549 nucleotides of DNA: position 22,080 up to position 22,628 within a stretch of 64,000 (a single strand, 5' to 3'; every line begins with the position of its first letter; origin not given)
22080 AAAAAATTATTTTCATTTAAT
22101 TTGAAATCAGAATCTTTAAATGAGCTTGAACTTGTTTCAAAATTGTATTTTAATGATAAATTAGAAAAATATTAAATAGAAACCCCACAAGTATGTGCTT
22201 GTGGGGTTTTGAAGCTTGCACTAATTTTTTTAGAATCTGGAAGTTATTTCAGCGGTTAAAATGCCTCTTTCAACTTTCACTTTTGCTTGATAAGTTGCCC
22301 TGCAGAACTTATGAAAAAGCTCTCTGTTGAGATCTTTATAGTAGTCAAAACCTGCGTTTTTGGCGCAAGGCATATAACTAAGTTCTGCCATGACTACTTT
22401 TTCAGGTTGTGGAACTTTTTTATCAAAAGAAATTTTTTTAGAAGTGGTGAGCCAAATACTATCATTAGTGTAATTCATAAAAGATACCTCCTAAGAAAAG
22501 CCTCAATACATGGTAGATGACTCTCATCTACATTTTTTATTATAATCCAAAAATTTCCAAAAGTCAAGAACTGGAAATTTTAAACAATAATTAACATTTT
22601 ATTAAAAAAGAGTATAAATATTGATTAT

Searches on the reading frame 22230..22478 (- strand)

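Call 95: search_protein_families(library=pfam, proteins=[window:22230-22478:-], max_evalue=1)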
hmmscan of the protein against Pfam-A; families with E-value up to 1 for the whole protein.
window:22230-22478:- (82 aa): 2 families
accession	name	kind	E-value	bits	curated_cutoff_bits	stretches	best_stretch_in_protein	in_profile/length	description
PF09717.15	CPW_WPC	-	0.11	13.8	23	1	31-65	23-58/59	Plasmodium falciparum domain of unknown function (CPW_WPC)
PF14837.11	INTS5_N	-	0.15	11.9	27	1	27-62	27-62/208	Integrator complex subunit 5 N-terminus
